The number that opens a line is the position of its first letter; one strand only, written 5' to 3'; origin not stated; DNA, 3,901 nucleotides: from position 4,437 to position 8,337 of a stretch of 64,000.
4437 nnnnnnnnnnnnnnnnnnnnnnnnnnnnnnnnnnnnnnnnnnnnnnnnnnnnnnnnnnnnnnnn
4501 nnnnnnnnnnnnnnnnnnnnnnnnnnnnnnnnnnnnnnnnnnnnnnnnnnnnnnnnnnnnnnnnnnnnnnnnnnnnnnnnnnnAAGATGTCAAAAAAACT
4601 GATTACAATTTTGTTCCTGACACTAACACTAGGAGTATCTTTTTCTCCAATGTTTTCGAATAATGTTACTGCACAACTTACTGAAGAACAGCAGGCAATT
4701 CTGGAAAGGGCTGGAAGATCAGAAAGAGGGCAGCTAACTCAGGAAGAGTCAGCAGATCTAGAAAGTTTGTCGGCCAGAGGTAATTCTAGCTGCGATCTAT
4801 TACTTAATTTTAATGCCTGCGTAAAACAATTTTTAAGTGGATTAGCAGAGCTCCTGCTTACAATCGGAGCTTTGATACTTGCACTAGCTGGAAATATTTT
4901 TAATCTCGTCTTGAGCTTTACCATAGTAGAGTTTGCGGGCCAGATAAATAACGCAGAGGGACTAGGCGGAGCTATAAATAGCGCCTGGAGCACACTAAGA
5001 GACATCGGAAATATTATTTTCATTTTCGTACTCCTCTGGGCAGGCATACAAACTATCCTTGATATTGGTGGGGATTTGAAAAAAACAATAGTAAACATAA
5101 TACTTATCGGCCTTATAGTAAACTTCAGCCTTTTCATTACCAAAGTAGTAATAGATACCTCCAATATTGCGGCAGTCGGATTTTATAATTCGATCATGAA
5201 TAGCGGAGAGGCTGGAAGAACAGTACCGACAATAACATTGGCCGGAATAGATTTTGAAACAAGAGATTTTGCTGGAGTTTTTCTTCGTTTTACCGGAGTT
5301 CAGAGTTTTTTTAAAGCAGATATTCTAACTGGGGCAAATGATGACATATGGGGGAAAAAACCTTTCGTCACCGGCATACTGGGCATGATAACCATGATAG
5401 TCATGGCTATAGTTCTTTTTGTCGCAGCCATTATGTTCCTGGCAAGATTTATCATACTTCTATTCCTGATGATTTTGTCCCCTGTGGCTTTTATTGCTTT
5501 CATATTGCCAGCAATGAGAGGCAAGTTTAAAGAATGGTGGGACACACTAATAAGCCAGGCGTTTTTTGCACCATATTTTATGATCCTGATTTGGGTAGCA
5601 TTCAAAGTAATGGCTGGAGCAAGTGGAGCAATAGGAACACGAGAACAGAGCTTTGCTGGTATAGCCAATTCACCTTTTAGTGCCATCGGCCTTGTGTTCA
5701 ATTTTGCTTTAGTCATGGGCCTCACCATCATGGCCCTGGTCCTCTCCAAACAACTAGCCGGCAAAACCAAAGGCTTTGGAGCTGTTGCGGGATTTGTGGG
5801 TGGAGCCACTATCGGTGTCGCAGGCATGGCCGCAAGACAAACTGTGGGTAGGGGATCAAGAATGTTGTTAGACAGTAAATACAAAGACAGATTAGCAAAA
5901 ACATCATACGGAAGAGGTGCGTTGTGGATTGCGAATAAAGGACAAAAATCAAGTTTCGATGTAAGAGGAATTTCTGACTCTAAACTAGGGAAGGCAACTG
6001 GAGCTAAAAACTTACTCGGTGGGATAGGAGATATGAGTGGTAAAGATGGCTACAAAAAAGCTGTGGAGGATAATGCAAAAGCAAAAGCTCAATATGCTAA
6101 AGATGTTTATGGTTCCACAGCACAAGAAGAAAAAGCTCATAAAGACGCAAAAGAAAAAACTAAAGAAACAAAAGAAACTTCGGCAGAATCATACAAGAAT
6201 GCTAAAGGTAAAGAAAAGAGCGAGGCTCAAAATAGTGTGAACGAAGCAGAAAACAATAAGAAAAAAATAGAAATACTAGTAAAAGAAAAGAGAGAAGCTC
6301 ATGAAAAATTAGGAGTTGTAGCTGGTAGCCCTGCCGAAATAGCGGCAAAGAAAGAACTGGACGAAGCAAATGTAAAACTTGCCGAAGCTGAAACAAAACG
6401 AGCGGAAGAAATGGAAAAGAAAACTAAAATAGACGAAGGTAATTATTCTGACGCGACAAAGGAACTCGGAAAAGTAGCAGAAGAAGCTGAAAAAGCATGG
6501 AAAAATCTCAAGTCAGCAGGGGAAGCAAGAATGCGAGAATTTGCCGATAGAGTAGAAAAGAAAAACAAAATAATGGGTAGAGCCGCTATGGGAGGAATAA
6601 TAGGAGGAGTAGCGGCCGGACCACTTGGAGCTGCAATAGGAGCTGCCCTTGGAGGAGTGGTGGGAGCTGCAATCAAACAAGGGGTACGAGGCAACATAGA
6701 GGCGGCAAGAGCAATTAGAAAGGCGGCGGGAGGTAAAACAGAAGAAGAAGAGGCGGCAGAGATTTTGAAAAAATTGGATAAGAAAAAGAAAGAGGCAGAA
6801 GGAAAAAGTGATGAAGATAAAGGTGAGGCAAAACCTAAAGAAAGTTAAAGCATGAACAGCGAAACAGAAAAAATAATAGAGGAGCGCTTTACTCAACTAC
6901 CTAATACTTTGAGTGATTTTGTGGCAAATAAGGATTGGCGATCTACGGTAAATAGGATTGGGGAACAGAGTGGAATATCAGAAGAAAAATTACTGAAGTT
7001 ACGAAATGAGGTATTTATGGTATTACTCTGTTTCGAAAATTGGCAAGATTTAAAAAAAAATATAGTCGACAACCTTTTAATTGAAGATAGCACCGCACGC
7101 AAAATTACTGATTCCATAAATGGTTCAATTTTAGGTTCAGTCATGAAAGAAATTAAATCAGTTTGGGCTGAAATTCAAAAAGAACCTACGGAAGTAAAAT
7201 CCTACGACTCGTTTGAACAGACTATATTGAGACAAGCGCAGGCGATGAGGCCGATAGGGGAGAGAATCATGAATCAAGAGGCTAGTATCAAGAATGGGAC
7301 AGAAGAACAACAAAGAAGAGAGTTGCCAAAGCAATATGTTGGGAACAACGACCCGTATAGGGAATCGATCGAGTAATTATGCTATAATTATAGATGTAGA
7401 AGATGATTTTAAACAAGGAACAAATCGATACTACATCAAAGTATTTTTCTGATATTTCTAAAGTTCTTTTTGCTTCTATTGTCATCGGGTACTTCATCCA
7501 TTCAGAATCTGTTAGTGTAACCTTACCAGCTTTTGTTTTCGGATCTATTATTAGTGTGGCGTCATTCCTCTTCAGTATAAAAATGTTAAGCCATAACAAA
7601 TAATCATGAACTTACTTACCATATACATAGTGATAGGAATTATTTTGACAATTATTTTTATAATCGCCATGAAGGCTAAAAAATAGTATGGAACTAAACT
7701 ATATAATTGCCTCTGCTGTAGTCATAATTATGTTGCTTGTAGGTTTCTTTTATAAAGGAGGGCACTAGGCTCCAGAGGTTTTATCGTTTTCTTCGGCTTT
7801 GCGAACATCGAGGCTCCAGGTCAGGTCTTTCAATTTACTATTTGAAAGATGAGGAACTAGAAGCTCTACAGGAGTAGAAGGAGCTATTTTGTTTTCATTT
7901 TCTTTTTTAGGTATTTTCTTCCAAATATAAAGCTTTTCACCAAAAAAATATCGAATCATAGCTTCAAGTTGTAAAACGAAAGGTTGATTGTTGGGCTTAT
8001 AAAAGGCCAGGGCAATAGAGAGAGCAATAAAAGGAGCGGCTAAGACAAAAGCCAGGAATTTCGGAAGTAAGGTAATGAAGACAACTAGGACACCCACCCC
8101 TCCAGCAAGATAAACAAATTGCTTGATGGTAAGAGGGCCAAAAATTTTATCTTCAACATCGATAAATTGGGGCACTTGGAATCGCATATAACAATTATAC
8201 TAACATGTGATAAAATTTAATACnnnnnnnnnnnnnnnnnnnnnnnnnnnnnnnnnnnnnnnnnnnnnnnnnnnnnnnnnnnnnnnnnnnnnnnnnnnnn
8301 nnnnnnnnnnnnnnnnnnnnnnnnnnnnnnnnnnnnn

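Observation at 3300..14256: Type IV secretion/conjugation-like gene cluster (VirB4, VirB6/TrbL-like, PrgI/VirB3-like, pilin-like) without relaxase or coupling protein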

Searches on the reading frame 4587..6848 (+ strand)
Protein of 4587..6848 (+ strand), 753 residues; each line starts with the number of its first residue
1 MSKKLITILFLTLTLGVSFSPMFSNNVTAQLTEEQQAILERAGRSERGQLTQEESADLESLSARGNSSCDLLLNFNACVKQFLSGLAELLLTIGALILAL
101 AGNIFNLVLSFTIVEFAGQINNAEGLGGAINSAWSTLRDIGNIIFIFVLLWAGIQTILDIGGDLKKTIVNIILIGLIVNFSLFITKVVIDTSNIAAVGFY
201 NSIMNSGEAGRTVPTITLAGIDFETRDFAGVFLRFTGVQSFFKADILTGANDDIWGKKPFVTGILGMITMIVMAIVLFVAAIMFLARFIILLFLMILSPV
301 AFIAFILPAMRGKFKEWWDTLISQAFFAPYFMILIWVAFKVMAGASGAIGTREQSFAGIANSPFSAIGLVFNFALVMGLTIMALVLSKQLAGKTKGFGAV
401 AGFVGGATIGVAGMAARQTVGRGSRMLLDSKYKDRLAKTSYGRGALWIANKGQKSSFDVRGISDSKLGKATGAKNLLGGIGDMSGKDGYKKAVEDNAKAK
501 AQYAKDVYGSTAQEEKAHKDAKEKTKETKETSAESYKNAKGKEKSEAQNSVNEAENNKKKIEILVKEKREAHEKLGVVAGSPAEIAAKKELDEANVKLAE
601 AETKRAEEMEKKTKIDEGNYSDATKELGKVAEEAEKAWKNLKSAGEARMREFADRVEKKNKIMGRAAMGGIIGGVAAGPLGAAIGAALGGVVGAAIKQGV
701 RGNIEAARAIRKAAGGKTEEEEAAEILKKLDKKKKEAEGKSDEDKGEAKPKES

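Call 3: search_protein_families(library=pfam, proteins=[window:4587-6848:+], max_evalue=0.1)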
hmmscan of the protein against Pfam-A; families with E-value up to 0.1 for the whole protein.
window:4587-6848:+ (753 aa): 2 families
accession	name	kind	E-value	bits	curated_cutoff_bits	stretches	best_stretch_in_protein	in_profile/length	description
PF20721.2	C19orf12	-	0.0049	17.1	30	1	645-707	31-90/163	C19orf12-like protein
PF13488.11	Gly-zipper_Omp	-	0.025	14.9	25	1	666-699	7-41/46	Glycine zipper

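Call 6: search_protein_families(library=ncbifam, proteins=[window:4587-6848:+], max_evalue=0.1)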
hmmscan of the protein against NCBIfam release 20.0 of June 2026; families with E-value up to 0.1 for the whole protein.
window:4587-6848:+ (753 aa): 2 families
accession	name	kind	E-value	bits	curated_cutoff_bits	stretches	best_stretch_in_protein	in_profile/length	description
TIGR03789.1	pdsO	hypoth_equivalog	0.0017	18.1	152.2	1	654-735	36-115/243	sortase-associated OmpA-like protein PdsO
NF045890.1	conj_pls20_p028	equivalog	0.0028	16.6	150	1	74-195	12-123/377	pLS20_p028 family conjugation system transmembrane protein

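Call 32: find_homologous_proteins(query=window:4587-6848:+, max_evalue=0.001)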
Query window:4587-6848:+ (753 aa): 160 proteins with E <= 0.001 among 8000 candidates; the best 120 are listed.
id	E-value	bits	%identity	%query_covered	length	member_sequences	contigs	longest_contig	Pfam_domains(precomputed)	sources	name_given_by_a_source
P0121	0.0e+0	1555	100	97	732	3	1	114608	-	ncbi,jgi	ncbi:MAG TPA: hypothetical protein VJH67_02095 [Candidatus Paceibacterota bacterium]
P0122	4.4e-144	500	44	86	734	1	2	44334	-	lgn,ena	-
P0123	2.1e-135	471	42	85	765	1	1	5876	-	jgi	jgi:hypothetical protein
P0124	4.8e-128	447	38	87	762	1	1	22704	-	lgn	-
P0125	1.7e-118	415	35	98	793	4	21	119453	-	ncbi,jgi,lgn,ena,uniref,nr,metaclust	ncbi:MAG: hypothetical protein A3A96_03165 [Candidatus Zambryskibacteria bacterium RIFCSPLOWO2_01_FU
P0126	6.1e-118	413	35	98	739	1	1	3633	-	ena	-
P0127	2.0e-117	412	36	98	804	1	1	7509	-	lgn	-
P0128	9.2e-116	406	38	86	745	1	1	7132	-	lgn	-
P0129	1.4e-114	402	37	91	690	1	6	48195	-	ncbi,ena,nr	ncbi:MAG: hypothetical protein A3D37_02660 [Candidatus Zambryskibacteria bacterium RIFCSPHIGHO2_02_F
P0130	1.6e-114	402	37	91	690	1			-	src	-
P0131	2.6e-114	401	37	92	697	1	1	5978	-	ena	-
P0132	2.8e-114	401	35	100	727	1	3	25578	-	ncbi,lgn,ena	-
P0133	1.2e-113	399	39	85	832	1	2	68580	-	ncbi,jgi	-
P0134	4.8e-113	397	39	84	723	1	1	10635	-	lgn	-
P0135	5.6e-113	397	38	80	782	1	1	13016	-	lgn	-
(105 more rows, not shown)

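Call 37: search_protein_families(library=pfam, alignment_id=A2, max_evalue=0.01)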
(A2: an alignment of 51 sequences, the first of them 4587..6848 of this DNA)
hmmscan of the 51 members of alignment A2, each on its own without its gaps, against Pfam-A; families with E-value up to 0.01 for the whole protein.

A. member 1, window:4587-6848:+ (753 aa): 1 family
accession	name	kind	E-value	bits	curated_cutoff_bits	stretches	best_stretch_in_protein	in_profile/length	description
PF20721.2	C19orf12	-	0.0049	17.1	30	1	645-707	31-90/163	C19orf12-like protein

B. families by the number of members that match (of 51 scanned): 10 families
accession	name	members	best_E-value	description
PF13488.11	Gly-zipper_Omp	9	1.5e-07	Glycine zipper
PF20721.2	C19orf12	5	3.4e-05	C19orf12-like protein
PF21724.2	DUF6861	3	0.0017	Family of unknown function (DUF6861)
PF05433.20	Rick_17kDa_Anti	1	0.00027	Glycine zipper 2TM domain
PF11981.13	DUF3482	1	0.00069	Domain of unknown function (DUF3482)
PF08693.15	SKG6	1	0.0033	SKG6 family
PF06897.17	DUF1269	1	0.0043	Protein of unknown function (DUF1269)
PF04610.19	TrbL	1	0.0055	TrbL/VirB6 plasmid conjugal transfer protein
PF10779.14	XhlA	1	0.0061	Haemolysin XhlA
PF19597.4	TrbL_4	1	0.0065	Conjugal transfer protein TrbL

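Call 47: predict_structure(alignment_id=A2)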
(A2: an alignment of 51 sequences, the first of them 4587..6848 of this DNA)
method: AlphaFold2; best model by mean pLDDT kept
length: 753 residues; sequences in the alignment: 51
mean_pLDDT: 69.5   pTM: 0.50
mean pLDDT of the five models: 69.5, 67.1, 63.8, 63.8, 62.2
residues with pLDDT >= 90: 46; 70-90: 392; 50-70: 194; < 50: 121
segments of 3 or more residues with pLDDT < 50: 1-3, 16-31, 409-417, 455-465, 467-488, 665-695, 738-753
pLDDT, mean of each block of 10 residues (from residue 1): 52 49 36 66 57 70 53 69 78 82 88 84 84 83 82 82 77 80 87 91 79 55 67 77 60 56 80 88 90 88 83 91 92 90 75 63 67 80 87 77 58 47 62 71 66 48 44 40 40 71 78 73 72 69 77 81 82 64 76 82 80 71 69 74 78 77 49 43 46 50 74 63 60 57 36 32
secondary structure, 60 per line:
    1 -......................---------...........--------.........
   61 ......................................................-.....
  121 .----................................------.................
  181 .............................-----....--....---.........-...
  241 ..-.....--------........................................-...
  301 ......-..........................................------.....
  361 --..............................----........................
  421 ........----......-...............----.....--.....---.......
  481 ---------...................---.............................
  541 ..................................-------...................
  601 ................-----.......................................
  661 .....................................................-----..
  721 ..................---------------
elements in order (helices of 4 or more, strands of 3 or more residues): H2-23 H33-43 H52-114 H116-121 H126-157 H164-209 E215-218 E221-224 H228-236 H238-242 H244-248 H257-296 H298-306 H308-349 H356-360 H363-392 H397-428 H433-438 H440-454 H459-463 H466-470 H474-480 H490-508 H512-574 H582-616 H622-713 H719-738

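Call 50: fold_search(model_id=the predicted structure, library=pdb)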
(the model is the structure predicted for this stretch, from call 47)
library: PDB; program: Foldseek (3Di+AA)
matches with E <= 10: 87; with E <= 0.001: 0
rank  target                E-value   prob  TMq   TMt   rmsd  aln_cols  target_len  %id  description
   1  7o3v_G                2.1e-01  0.96  0.19  0.42  11.3       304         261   13  Stalk complex structure (TrwJ/VirB5-TrwI/VirB6) from the fully-assembled R388 type IV secretion system determined by c (released 2022-06-22)
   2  8rt9_F                2.6e-01  0.97  0.22  0.46   9.5       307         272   14  Stalk complex full-length structure (TrwJ/VirB5-TrwI/VirB6) from the fully-assembled R388 type IV secretion system det (released 2024-06-19)
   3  8rtd_I                5.1e-01  0.90  0.16  0.43  11.9       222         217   14  Stalk-Arches-IMC structure from the fully-assembled R388 type IV secretion system determined by cryo-EM. (released 2024-06-19)
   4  8rtd_L                5.3e-01  0.91  0.19  0.43  10.2       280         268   14  Stalk-Arches-IMC structure from the fully-assembled R388 type IV secretion system determined by cryo-EM. (released 2024-06-19)
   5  4aly_A                1.1e+00  0.16  0.10  0.25  15.6       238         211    8  Borrelia burgdorferi outer surface lipoprotein BBA64 (released 2013-04-17)
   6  7o3v_F                1.2e+00  0.72  0.18  0.42  11.5       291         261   15  Stalk complex structure (TrwJ/VirB5-TrwI/VirB6) from the fully-assembled R388 type IV secretion system determined by c (released 2022-06-22)
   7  8rtd_H                1.2e+00  0.63  0.16  0.43  13.8       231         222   18  Stalk-Arches-IMC structure from the fully-assembled R388 type IV secretion system determined by cryo-EM. (released 2024-06-19)
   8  6z70_A                1.2e+00  0.08  0.09  0.13  27.3       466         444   13  Structure of the MATE family multidrug resistance transporter Aq_128 from Aquifex aeolicus in the outward-facing state (released 2021-12-01)
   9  7o3v_I                2.3e+00  0.66  0.17  0.53  12.3       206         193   16  Stalk complex structure (TrwJ/VirB5-TrwI/VirB6) from the fully-assembled R388 type IV secretion system determined by c (released 2022-06-22)
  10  9exz_B                3.0e+00  0.07  0.12  0.15  42.5       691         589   12  Efficient and scalable protein design using a relaxed sequence space (released 2024-10-16)
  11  9r1g_A                3.0e+00  0.03  0.08  0.10  30.9       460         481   12  Cryo-EM structure of human MATE1 (released 2025-11-05)
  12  8otz_Ct               3.2e+00  0.12  0.13  0.22  25.7       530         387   10  48-nm repeat of the native axonemal doublet microtubule from bovine sperm (released 2023-11-22)
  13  6nc6_A                3.2e+00  0.04  0.08  0.12  29.0       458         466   12  Lipid II flippase MurJ, inward closed conformation (released 2019-04-17)
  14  6r9t                  3.6e+00  0.03  0.09  0.04  40.7       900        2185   11  Cryo-EM structure of autoinhibited human talin-1 (released 2019-10-16)
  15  5wkq_B                3.7e+00  0.90  0.15  0.57  10.2       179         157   13  2.10 A resolution structure of IpaB (residues 74-242) from Shigella flexneri (released 2018-05-16)
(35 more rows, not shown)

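Call 54: search_solved_structures(query=A2, max_evalue=10, show_alignments=0)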
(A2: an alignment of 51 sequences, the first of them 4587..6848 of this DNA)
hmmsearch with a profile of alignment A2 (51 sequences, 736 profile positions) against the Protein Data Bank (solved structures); distinct sequences matched with E-value up to 10: 34.
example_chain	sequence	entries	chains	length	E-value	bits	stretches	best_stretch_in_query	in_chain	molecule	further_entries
9ijj_A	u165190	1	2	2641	2.8e-05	26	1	508-615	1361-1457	Cilia and flagella associated protein 46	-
8xku_F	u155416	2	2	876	0.0029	19.3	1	498-660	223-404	Probable inactive ATP-dependent zinc metalloprotease FTSHI 2, chloroplastic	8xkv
4p3z_A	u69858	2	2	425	0.13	13.8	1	472-569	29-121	CopN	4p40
9glc_BC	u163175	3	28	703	0.14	13.8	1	485-642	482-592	Splicing factor proline/glutamine rich (polypyrimidine tract binding protein associated)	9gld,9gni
6fkf_b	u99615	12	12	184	0.39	12.3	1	573-668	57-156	ATP synthase subunit b, chloroplastic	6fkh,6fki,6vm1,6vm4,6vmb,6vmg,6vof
9ip0_A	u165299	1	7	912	0.82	11.2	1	515-673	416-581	Chaperone protein ClpB1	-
6wxh_D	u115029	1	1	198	0.87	11.1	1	477-621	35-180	Colicin-E1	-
7w59_X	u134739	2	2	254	1.9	10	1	536-639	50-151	PSME3-interacting protein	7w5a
8th8_S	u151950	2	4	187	1.9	10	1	538-662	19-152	Coiled-coil domain-containing protein 153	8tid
7w5b_3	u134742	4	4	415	2.1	9.8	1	548-668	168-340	NF-kappa-B-activating protein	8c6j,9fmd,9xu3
8sff_P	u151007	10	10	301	2.6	9.5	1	590-665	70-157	Phosducin-like protein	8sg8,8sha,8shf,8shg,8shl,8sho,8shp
9xtt_z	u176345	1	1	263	2.8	9.4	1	533-576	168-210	Multiple myeloma tumor-associated protein 2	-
8sh9_P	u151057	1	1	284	2.9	9.4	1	592-665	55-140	Phosducin-like protein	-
9noc_P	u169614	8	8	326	3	9.3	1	591-665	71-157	Phosducin-like protein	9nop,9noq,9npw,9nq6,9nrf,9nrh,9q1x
6snz_A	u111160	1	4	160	3.2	9.3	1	496-639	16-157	Prelamin-A/C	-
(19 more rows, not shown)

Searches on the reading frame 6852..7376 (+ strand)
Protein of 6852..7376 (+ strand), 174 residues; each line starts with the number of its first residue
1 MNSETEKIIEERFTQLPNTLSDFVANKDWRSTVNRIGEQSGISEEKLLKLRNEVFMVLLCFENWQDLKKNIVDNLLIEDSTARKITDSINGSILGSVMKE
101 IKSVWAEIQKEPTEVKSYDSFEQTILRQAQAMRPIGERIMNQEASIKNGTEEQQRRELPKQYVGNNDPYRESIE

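Call 3: search_protein_families(library=pfam, proteins=[window:6852-7376:+], max_evalue=0.1)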
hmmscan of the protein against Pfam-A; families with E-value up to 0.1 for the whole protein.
window:6852-7376:+ (174 aa): 0 families

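Call 6: search_protein_families(library=ncbifam, proteins=[window:6852-7376:+], max_evalue=0.1)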
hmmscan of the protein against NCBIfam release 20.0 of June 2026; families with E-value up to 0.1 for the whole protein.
window:6852-7376:+ (174 aa): 1 family
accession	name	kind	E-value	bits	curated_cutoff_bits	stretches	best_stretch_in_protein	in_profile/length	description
NF041421.1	MbpC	equivalog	0.057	13.3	200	0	64-119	41-94/148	mobilization protein MbpC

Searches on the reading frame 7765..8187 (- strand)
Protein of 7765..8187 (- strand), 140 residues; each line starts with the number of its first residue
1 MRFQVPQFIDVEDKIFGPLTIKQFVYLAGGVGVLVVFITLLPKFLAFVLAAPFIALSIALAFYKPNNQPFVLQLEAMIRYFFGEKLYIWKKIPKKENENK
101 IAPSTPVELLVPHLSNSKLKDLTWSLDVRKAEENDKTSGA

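Call 3: search_protein_families(library=pfam, proteins=[window:7765-8187:-], max_evalue=0.1)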
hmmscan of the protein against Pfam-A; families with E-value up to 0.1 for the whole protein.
window:7765-8187:- (140 aa): 1 family
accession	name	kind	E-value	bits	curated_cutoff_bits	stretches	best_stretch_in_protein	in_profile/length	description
PF12666.12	PrgI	-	1.2e-11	45.5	27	1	6-82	3-84/91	PrgI family protein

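Call 6: search_protein_families(library=ncbifam, proteins=[window:7765-8187:-], max_evalue=0.1)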
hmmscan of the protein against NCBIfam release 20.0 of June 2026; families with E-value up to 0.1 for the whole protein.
window:7765-8187:- (140 aa): 1 family
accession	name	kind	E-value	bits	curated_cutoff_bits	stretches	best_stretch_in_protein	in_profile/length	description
NF042935.1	SCO6880_fam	subfamily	0.0052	15.8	60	1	14-80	12-77/477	SCO6880 family protein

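Call 86: find_encoding_contigs(protein=window:7765-8187:-, flank=4000, max_places=8)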
Protein window:7765-8187:- (140 aa): 21 contigs read that carry it; 8 places shown.
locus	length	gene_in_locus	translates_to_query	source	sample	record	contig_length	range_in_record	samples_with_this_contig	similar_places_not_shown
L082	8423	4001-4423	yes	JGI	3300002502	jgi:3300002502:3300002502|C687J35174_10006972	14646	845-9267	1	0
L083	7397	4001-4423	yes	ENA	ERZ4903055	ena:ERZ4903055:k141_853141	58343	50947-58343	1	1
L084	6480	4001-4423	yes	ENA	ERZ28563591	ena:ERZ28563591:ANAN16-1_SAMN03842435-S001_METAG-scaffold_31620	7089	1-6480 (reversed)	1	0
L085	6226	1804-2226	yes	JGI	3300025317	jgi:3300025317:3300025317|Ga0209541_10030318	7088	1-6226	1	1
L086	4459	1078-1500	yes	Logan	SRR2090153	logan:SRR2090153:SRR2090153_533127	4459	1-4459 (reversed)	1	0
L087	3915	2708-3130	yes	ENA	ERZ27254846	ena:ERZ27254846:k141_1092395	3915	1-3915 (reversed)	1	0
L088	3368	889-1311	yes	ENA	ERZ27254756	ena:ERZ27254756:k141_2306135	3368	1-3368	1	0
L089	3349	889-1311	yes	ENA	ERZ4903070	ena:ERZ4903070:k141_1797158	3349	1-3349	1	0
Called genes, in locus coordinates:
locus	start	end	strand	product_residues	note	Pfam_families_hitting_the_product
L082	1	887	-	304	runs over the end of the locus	-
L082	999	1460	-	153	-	-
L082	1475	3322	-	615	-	PF19044:P-loop_TraG, PF01935:DUF87 (weak), PF12846:AAA_10 (faint)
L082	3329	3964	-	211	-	PF26593:TraC-like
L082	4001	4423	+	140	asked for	PF12666:PrgI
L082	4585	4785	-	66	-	-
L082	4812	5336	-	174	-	-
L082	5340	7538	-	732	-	-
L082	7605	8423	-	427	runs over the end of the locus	PF13605:DUF4141 (weak)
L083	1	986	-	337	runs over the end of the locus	-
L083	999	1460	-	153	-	-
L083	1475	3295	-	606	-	PF19044:P-loop_TraG, PF01935:DUF87 (weak), PF12846:AAA_10 (faint)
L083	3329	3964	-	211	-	PF26593:TraC-like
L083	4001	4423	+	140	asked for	PF12666:PrgI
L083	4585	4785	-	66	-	-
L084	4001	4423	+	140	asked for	PF12666:PrgI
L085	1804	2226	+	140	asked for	PF12666:PrgI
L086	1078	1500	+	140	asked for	PF12666:PrgI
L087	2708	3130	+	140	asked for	PF12666:PrgI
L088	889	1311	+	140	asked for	PF12666:PrgI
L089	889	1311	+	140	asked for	PF12666:PrgI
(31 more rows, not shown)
